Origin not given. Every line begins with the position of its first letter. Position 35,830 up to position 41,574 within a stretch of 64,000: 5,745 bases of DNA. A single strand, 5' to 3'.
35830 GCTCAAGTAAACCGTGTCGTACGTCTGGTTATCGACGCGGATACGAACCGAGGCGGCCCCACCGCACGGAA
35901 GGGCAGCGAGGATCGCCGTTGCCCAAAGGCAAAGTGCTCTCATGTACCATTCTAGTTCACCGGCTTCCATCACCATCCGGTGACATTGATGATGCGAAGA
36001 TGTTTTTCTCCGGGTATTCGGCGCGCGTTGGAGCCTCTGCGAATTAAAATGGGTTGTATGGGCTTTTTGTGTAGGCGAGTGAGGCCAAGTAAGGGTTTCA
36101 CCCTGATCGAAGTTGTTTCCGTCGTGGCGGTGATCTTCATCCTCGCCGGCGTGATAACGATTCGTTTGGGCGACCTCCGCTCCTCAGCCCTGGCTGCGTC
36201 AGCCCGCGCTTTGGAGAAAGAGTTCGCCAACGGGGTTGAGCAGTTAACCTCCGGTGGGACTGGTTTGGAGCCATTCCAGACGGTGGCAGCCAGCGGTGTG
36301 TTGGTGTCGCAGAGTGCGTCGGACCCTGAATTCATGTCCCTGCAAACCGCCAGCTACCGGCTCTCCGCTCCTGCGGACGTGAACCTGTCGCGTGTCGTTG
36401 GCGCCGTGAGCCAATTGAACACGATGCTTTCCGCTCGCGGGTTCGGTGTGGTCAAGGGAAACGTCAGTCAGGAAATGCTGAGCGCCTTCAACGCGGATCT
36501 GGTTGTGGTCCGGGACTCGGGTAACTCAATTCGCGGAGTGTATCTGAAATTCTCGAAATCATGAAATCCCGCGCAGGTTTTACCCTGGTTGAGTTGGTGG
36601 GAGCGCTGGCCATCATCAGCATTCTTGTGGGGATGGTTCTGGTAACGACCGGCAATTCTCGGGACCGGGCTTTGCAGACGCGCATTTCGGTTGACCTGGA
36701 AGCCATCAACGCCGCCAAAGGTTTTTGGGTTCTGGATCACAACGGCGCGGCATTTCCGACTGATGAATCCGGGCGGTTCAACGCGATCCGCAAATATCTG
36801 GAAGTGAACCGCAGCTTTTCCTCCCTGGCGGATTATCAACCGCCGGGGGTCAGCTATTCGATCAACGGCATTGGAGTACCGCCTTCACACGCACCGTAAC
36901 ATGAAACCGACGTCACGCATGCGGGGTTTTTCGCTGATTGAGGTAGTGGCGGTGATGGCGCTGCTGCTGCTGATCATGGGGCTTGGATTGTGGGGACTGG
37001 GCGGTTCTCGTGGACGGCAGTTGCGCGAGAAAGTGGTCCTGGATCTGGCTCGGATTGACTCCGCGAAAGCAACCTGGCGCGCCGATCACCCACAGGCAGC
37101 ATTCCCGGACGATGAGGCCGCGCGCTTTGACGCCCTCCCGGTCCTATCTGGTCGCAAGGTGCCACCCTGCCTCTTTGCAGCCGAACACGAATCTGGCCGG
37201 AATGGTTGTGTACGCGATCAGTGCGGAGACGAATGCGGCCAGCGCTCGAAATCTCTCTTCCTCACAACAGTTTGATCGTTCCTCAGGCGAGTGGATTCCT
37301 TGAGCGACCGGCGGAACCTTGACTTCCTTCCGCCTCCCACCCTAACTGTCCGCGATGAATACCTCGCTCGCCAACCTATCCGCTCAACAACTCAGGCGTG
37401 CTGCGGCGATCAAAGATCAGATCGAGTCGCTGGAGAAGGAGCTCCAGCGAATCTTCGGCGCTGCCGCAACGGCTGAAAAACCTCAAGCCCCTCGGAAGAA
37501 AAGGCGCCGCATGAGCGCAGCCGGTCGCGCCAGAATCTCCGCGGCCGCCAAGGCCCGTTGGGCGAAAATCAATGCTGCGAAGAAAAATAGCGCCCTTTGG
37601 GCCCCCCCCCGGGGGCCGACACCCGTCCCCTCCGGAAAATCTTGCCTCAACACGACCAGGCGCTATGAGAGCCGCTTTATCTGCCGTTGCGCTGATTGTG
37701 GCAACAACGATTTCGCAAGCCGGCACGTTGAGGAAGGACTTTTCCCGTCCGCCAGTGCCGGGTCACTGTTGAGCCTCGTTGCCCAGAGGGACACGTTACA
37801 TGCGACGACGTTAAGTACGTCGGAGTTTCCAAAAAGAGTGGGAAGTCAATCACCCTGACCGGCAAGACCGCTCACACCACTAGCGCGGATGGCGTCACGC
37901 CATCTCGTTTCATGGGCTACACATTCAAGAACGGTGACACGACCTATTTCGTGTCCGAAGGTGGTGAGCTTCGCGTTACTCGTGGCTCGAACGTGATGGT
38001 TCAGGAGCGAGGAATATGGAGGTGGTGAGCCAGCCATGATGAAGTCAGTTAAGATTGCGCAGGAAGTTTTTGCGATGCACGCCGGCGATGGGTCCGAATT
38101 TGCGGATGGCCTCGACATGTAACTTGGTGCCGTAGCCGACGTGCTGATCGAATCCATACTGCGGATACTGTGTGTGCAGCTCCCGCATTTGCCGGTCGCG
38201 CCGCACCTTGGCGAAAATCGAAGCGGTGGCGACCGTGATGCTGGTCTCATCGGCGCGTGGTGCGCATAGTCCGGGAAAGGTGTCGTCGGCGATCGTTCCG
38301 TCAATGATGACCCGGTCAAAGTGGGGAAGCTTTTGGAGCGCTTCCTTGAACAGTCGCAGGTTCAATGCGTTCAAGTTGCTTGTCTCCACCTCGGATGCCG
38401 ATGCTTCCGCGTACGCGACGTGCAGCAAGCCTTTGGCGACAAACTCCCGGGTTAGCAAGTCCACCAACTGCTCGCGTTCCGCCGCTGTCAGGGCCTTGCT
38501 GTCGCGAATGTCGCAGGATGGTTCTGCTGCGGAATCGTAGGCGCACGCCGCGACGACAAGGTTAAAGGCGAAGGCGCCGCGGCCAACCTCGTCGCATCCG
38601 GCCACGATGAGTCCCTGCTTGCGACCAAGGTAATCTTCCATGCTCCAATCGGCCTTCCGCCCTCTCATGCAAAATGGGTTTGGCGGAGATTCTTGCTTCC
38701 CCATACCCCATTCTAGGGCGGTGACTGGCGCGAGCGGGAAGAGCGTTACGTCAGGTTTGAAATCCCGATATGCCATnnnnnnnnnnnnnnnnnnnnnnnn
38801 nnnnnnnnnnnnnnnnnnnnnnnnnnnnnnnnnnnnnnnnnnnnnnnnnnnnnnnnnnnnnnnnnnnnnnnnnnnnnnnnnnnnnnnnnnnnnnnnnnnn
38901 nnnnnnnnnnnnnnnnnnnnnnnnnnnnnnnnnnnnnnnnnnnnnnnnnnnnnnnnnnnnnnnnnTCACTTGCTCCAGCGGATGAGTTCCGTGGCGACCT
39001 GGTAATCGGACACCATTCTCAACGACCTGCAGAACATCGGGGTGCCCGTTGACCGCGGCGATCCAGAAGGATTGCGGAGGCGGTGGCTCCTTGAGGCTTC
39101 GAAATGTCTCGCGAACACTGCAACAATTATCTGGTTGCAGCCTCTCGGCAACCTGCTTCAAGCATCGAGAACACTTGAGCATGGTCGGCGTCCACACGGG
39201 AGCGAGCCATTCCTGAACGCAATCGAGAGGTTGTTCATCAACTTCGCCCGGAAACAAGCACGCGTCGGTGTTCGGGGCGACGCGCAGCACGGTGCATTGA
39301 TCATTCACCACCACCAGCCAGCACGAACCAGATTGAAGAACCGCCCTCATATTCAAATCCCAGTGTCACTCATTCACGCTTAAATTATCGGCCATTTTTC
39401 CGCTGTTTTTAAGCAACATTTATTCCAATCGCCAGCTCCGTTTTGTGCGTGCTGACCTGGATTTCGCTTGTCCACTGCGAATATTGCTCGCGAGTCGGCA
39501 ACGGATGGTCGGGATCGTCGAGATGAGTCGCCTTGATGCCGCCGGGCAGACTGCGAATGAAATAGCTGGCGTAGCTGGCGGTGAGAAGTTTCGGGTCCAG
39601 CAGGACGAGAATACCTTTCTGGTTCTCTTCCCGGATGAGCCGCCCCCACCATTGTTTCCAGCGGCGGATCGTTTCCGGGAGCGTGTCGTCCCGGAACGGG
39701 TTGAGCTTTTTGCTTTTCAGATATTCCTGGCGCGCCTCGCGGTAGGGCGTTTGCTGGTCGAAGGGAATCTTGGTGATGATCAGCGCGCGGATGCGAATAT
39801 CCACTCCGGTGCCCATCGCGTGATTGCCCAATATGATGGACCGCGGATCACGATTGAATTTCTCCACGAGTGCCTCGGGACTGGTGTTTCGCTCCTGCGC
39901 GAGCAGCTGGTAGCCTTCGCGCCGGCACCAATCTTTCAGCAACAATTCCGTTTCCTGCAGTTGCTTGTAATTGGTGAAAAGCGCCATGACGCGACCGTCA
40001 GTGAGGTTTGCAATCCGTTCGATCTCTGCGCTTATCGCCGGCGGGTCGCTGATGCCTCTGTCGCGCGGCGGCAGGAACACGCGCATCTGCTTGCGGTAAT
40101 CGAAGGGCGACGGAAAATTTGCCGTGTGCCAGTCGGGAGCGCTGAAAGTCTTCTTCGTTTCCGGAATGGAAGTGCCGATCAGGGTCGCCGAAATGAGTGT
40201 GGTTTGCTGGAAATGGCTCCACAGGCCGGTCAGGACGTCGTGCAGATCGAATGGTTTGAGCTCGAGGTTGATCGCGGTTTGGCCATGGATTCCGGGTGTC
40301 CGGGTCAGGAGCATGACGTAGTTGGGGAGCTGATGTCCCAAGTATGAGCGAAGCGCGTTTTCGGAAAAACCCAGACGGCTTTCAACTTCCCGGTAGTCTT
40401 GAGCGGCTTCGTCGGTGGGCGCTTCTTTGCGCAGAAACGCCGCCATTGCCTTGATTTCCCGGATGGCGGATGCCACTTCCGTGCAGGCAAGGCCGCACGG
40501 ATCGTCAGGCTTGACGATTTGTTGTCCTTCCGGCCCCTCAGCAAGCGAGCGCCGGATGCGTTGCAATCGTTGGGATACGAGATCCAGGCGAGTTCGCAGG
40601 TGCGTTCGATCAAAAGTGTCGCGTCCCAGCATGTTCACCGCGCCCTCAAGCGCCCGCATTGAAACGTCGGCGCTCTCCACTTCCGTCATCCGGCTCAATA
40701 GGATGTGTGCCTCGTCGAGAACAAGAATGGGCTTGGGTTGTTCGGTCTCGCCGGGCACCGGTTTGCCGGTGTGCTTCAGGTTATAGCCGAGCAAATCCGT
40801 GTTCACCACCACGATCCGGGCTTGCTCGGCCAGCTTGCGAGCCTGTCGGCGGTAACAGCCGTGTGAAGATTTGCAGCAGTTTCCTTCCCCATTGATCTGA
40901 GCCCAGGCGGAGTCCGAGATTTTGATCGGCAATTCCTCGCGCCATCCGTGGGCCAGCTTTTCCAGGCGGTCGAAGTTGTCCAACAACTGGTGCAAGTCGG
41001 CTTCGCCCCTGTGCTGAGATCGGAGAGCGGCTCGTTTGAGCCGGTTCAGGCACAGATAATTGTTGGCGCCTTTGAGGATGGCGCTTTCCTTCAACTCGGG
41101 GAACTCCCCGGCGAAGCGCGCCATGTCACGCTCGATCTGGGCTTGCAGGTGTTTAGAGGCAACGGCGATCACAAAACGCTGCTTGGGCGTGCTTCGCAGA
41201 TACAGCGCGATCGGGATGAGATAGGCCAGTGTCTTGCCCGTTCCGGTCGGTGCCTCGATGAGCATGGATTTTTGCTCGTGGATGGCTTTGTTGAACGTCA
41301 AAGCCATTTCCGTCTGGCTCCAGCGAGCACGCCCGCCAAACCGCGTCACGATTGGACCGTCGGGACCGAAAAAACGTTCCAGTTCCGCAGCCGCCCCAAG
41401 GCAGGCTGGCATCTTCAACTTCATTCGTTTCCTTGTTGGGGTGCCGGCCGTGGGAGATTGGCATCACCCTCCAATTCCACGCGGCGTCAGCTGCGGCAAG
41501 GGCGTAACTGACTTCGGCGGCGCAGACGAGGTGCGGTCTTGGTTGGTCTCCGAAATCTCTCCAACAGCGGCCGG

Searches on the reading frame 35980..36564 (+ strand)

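Call 37: search_protein_families(library=pfam, proteins=[window:35980-36564:+], max_evalue=0.05)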
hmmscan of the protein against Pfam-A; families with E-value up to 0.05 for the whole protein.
window:35980-36564:+ (194 aa): 1 family
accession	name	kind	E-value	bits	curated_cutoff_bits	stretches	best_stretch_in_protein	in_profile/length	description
PF07963.17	N_methyl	-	3.1e-05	23.8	21.2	1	35-59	2-26/27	Prokaryotic N-terminal methylation motif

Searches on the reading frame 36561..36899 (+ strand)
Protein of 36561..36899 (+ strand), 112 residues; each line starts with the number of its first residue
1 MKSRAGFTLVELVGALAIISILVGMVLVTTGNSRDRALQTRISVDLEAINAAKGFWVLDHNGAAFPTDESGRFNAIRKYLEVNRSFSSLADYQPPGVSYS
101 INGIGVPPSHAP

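Call 37: search_protein_families(library=pfam, proteins=[window:36561-36899:+], max_evalue=0.05)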
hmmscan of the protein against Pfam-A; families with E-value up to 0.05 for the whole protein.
window:36561-36899:+ (112 aa): 1 family
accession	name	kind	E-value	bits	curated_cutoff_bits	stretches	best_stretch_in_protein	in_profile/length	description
PF07963.17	N_methyl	-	1.7e-07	30.9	21.2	1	1-27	1-27/27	Prokaryotic N-terminal methylation motif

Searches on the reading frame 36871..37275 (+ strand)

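Call 37: search_protein_families(library=pfam, proteins=[window:36871-37275:+], max_evalue=0.05)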
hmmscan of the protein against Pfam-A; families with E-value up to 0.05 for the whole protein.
window:36871-37275:+ (134 aa): 1 family
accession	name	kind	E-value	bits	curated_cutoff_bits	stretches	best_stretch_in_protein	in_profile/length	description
PF07963.17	N_methyl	-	8e-05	22.5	21.2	1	15-38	2-25/27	Prokaryotic N-terminal methylation motif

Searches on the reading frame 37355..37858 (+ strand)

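Call 37: search_protein_families(library=pfam, proteins=[window:37355-37858:+], max_evalue=0.05)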
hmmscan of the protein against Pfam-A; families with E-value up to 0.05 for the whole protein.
window:37355-37858:+ (167 aa): 2 families
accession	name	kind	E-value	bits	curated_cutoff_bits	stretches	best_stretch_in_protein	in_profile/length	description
PF01499.21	Herpes_UL25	-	0.02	14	25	1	3-70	56-126/555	Herpesvirus UL25 family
PF18052.6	Rx_N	-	0.025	15.1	27.7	1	5-45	9-49/93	Rx N-terminal domain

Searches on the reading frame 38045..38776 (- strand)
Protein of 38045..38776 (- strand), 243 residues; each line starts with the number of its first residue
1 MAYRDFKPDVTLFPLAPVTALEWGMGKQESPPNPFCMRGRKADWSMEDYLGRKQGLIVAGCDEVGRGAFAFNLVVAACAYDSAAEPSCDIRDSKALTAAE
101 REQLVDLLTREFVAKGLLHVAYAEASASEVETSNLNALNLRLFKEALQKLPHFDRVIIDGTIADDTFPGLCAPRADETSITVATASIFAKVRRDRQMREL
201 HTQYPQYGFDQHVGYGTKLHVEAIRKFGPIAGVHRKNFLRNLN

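Call 7: search_protein_families(library=pfam, proteins=[window:38045-38776:-], max_evalue=0.01)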
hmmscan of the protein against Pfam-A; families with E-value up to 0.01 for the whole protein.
window:38045-38776:- (243 aa): 1 family
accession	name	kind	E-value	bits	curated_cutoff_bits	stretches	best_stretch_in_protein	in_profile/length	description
PF01351.25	RNase_HII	-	3.2e-25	89.7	25.8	1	59-238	1-196/199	Ribonuclease HII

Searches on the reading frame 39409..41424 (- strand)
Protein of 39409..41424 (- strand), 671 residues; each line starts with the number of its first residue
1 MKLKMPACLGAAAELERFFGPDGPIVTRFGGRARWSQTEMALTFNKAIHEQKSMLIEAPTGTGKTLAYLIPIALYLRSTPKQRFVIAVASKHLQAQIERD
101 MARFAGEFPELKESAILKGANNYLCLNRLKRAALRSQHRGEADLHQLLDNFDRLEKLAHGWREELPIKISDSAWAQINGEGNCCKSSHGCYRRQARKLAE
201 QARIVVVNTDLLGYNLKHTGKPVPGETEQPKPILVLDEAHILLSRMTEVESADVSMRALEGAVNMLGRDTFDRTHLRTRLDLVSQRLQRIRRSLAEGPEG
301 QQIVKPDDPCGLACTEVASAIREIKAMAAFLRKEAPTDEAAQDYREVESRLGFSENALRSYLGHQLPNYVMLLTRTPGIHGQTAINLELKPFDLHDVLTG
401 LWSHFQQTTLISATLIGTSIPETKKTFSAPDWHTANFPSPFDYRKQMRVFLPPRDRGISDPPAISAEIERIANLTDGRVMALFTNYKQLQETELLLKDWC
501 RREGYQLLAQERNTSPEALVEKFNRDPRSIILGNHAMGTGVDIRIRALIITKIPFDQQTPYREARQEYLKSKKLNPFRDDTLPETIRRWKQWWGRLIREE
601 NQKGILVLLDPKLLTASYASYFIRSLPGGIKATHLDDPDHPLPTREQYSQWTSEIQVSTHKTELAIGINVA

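Call 7: search_protein_families(library=pfam, proteins=[window:39409-41424:-], max_evalue=0.01)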
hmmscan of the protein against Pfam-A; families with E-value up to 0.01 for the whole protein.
window:39409-41424:- (671 aa): 4 families
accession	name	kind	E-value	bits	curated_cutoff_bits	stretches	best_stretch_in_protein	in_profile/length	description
PF13307.12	Helicase_C_2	-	4.8e-29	102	25.3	1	468-627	1-168/170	Helicase C-terminal domain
PF00270.35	DEAD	-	9.1e-15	55.2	26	1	46-131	9-94/167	DEAD/DEAH box helicase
PF04851.21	ResIII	-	2.2e-10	41.1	22.5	1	36-108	7-80/164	Type III restriction enzyme, res subunit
PF00271.37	Helicase_C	-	0.0084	16.8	23.5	0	475-557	14-96/110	Helicase conserved C-terminal domain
